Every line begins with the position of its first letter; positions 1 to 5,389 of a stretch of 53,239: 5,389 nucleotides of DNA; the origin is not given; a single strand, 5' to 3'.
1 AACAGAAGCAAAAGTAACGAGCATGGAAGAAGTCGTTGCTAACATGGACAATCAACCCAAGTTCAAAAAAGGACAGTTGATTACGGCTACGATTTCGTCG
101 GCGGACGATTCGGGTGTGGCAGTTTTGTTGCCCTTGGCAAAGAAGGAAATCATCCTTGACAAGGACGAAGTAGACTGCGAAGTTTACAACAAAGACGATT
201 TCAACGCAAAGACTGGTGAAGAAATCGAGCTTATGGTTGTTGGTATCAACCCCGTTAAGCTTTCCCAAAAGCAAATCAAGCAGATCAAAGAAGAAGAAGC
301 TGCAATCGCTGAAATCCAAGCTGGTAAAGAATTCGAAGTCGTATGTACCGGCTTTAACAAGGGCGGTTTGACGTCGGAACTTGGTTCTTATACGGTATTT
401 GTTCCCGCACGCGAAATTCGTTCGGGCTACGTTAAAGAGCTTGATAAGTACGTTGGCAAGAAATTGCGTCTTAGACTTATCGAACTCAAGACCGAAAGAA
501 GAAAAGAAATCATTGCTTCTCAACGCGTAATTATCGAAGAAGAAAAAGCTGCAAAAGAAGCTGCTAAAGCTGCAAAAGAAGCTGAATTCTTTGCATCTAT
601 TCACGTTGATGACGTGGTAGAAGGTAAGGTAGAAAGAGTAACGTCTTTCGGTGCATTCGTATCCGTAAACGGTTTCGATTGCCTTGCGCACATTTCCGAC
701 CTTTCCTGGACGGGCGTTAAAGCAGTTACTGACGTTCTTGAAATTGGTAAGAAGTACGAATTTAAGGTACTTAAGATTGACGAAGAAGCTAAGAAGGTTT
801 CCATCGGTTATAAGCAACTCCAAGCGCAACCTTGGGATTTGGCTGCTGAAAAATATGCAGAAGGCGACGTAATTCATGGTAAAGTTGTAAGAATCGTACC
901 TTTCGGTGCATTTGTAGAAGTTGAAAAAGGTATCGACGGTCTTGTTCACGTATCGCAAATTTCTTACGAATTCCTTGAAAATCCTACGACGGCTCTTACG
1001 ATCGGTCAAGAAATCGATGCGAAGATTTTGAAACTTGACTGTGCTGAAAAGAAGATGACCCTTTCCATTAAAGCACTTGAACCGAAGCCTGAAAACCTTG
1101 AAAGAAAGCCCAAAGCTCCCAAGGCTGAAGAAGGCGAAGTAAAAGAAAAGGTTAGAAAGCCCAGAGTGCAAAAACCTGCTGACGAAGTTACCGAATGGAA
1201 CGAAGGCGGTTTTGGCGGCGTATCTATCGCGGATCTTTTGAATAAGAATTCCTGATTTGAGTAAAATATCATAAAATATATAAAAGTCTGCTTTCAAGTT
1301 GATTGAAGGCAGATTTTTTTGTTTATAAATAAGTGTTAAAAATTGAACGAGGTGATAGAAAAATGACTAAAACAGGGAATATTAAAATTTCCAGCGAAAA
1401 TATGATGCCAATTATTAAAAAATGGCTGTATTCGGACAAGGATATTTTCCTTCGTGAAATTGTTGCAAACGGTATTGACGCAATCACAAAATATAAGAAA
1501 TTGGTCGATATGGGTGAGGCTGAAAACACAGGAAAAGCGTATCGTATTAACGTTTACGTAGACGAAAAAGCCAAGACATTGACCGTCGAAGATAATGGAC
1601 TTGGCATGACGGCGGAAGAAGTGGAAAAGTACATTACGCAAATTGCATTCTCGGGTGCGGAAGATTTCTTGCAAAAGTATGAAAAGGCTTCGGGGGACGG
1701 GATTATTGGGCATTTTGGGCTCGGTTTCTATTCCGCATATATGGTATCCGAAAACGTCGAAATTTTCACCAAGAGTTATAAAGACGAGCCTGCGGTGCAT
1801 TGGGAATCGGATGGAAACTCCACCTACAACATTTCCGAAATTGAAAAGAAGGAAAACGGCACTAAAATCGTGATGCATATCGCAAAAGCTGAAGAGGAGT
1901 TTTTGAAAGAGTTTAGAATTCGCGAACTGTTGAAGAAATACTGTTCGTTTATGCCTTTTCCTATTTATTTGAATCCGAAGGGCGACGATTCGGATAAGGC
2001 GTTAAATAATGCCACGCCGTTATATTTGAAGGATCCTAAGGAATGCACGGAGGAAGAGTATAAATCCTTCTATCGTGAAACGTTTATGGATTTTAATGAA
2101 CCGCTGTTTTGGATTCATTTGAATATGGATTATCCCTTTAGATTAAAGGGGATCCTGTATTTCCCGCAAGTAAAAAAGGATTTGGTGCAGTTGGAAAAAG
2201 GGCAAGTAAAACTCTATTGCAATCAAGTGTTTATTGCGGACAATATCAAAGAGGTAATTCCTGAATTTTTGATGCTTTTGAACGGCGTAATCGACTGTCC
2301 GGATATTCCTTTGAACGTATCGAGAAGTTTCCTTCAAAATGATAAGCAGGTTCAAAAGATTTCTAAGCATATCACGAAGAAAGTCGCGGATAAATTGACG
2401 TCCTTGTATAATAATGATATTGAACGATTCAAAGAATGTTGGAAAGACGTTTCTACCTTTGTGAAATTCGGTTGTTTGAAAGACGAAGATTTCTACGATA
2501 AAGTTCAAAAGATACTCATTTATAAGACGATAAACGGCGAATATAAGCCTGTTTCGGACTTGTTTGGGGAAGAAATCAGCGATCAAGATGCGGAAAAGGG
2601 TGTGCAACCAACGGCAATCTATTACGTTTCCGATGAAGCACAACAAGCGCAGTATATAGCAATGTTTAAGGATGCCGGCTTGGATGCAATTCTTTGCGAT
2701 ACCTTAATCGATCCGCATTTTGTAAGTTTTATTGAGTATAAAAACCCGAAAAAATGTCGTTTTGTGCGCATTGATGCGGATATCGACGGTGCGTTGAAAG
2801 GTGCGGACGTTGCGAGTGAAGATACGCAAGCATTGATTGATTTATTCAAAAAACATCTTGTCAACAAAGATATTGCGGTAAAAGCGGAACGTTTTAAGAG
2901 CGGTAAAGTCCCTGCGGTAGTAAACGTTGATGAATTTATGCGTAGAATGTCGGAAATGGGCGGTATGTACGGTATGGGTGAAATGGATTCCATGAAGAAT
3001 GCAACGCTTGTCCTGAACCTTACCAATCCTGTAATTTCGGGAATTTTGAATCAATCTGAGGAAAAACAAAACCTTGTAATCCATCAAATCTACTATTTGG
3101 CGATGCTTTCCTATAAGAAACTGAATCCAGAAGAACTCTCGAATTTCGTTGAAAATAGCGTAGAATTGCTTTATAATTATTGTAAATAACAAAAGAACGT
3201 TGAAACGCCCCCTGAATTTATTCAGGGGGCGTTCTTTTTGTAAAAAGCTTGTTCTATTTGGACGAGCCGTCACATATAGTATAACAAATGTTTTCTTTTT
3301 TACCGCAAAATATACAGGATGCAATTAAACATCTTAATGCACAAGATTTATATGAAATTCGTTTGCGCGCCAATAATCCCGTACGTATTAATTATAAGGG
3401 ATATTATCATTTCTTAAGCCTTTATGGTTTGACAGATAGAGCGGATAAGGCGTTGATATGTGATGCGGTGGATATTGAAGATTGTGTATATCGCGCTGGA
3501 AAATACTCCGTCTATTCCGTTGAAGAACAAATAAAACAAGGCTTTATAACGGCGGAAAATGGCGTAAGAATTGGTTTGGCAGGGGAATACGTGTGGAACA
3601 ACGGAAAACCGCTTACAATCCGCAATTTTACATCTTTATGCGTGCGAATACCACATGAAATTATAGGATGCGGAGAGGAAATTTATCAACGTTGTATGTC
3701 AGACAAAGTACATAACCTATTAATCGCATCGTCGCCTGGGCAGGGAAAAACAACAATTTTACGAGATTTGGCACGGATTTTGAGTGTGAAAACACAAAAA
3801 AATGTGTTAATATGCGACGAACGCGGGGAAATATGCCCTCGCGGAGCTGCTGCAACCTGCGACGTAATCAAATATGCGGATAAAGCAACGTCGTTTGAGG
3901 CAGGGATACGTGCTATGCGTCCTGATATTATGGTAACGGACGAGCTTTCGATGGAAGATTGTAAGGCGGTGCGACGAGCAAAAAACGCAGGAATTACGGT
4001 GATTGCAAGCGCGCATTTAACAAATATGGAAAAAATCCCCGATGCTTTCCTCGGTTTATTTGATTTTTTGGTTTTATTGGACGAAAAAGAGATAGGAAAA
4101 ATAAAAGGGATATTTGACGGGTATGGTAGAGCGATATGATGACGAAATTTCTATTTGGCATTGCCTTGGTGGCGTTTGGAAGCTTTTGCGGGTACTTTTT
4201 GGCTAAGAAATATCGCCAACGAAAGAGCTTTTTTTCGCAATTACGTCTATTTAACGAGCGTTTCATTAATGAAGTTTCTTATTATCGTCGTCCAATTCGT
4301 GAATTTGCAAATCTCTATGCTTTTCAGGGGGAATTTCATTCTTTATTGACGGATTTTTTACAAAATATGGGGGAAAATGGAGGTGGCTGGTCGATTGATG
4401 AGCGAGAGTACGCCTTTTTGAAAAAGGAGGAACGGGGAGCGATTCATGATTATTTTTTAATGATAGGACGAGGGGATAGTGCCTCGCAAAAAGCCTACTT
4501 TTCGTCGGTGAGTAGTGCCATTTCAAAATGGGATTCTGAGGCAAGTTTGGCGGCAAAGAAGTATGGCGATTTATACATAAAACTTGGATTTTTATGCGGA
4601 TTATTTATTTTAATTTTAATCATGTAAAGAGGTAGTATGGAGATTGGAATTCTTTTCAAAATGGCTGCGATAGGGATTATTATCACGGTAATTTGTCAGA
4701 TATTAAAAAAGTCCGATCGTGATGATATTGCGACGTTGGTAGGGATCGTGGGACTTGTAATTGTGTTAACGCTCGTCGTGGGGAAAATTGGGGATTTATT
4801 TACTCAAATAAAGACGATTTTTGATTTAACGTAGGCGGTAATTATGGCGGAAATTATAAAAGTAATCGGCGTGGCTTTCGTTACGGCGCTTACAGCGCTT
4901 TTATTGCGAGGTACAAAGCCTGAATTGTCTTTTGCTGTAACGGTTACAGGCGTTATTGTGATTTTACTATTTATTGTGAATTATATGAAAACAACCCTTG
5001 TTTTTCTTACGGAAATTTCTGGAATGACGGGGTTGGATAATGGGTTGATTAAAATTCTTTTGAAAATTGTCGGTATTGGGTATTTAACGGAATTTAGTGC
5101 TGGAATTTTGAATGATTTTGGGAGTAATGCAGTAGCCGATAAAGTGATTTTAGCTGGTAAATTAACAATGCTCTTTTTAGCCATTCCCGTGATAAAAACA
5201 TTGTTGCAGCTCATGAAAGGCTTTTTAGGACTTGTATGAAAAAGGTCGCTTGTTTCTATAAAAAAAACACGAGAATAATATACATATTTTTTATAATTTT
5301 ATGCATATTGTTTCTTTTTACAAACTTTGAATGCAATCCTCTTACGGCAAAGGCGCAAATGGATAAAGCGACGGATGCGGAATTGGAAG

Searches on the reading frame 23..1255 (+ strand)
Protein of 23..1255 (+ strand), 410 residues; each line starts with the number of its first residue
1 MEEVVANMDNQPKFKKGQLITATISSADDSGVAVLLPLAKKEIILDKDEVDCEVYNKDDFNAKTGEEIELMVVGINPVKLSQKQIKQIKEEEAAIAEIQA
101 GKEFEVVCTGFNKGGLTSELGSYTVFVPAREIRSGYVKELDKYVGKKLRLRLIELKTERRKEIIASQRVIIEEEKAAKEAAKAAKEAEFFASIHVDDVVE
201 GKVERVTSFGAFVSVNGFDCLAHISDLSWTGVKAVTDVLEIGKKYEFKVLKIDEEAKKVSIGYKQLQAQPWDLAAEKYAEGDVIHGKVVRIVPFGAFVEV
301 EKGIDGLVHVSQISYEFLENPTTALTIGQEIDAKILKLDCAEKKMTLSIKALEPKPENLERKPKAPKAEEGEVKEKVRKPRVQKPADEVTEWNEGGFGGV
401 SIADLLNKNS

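Call 11: search_protein_families(library=ncbifam, proteins=[window:23-1255:+], max_evalue=0.00001)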
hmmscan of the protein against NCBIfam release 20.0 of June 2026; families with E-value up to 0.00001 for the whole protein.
window:23-1255:+ (410 aa): 29 families (the best 25 are shown)
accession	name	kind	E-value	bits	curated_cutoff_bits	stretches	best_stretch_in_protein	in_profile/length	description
NF000907.0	PRK00087.1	equivalog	3e-91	306.6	624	1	5-373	291-657/671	bifunctional 4-hydroxy-3-methylbut-2-enyl diphosphate reductase/30S ribosomal protein S1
NF005208.0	PRK06676.1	equivalog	1.9e-88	297.1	368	1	3-369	5-367/391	30S ribosomal protein S1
NF004952.0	PRK06299.1-2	equivalog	1.7e-76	257.8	524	1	2-373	34-398/580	30S ribosomal protein S1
NF004953.0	PRK06299.1-3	equivalog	2.6e-64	217.5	720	1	59-374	82-394/580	30S ribosomal protein S1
TIGR00717.1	rpsA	equivalog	9.4e-64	215.8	577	1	79-362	79-356/516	30S ribosomal protein S1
NF010379.0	PRK13806.1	equivalog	1.4e-60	205.4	648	1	9-356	27-369/491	30S ribosomal protein S1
NF004954.0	PRK06299.1-4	equivalog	7.7e-57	192.7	727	1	9-357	13-354/560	30S ribosomal protein S1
NF004955.0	PRK06299.1-5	equivalog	7.3e-53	179.6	878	1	101-376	112-381/566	30S ribosomal protein S1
NF005911.0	PRK07899.1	equivalog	3e-51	174.6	691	1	3-352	21-365/486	30S ribosomal protein S1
NF004951.0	PRK06299.1-1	equivalog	2.3e-44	151.7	918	1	103-357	104-354/556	30S ribosomal protein S1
NF004956.0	PRK06299.1-6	equivalog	1.3e-43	149.4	711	1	15-364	29-371/554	30S ribosomal protein S1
NF005973.0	PRK08059.1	equivalog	3.4e-41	140.2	148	2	276-367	3-94/123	S1 domain-containing post-transcriptional regulator GSP13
NF040579.1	S1_dom_CvfD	subfamily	2.3e-38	130.9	117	2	278-367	1-90/113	CvfD/Ygs/GSP13 family RNA-binding post-transcriptional regulator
NF005639.0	PRK07400.1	equivalog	3.7e-31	108.2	460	2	279-385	195-300/318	30S ribosomal protein S1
NF008805.1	PRK11824.1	equivalog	3.5e-28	98.4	471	2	276-351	608-682/683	polyribonucleotide nucleotidyltransferase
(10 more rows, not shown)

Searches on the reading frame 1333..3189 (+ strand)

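Call 11: search_protein_families(library=ncbifam, proteins=[window:1333-3189:+], max_evalue=0.00001)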
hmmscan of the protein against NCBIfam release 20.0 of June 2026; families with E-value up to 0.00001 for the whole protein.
window:1333-3189:+ (618 aa): 4 families
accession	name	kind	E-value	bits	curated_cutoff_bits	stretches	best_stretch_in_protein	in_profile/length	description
NF003555.1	PRK05218.1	equivalog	2.5e-186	620.8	371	1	14-613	2-614/614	molecular chaperone HtpG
NF010683.0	PRK14083.1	equivalog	3.8e-59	200.7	455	1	21-608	12-587/604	HSP90 family protein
NF050001.1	restrict_BbrUII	equivalog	2.7e-07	29.5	550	1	68-160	36-129/659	BbrUII/HgiDII family restriction enzyme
NF047352.1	P_loop_sacsin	domain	3.6e-06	27.3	50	0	39-144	3-79/80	sacsin N-terminal ATP-binding-like domain-containing protein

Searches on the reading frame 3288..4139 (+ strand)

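Call 11: search_protein_families(library=ncbifam, proteins=[window:3288-4139:+], max_evalue=0.00001)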
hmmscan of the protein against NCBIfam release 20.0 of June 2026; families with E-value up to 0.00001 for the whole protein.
window:3288-4139:+ (283 aa): 1 family
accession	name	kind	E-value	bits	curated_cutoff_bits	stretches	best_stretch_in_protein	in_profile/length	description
TIGR02858.1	spore_III_AA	equivalog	1.3e-47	162.4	281.3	1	23-251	2-237/272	stage III sporulation protein AA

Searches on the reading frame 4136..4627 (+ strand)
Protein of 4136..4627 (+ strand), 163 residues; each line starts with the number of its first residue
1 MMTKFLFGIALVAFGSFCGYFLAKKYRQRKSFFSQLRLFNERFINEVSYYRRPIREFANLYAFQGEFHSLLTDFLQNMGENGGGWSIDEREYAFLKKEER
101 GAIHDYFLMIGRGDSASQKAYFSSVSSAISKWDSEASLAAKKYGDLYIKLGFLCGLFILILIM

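Call 11: search_protein_families(library=ncbifam, proteins=[window:4136-4627:+], max_evalue=0.00001)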
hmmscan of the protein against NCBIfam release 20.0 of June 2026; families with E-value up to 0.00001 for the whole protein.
window:4136-4627:+ (163 aa): 1 family
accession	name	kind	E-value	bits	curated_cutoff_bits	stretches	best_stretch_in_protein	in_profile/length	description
TIGR02833.1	spore_III_AB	equivalog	6.8e-15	55.5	146.5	1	4-163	1-170/170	stage III sporulation protein SpoIIIAB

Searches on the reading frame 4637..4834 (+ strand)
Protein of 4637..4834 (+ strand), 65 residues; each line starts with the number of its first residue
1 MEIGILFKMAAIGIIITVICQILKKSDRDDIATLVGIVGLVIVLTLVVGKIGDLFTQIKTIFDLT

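Call 57: search_protein_families(library=pfam, proteins=[window:4637-4834:+], max_evalue=0.01)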
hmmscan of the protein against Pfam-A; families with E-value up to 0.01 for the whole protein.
window:4637-4834:+ (65 aa): 1 family
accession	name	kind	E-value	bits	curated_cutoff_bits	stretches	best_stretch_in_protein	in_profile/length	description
PF06686.16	SpoIIIAC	-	3.4e-16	59.6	24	1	6-61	1-56/56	Stage III sporulation protein AC/AD protein family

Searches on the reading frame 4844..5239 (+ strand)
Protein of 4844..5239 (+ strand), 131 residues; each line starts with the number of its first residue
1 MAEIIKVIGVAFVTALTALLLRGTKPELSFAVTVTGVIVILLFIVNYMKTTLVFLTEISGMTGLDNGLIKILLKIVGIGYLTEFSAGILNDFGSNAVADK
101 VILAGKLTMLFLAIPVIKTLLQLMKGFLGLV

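Call 11: search_protein_families(library=ncbifam, proteins=[window:4844-5239:+], max_evalue=0.00001)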
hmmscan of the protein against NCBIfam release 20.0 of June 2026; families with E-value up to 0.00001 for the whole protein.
window:4844-5239:+ (131 aa): 2 families
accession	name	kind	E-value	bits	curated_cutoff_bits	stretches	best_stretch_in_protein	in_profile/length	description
TIGR02849.1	spore_III_AD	equivalog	2e-20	73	85.6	1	30-124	3-97/101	stage III sporulation protein AD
TIGR02848.1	spore_III_AC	equivalog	8.3e-09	35.8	56.65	1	69-127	3-61/64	stage III sporulation protein AC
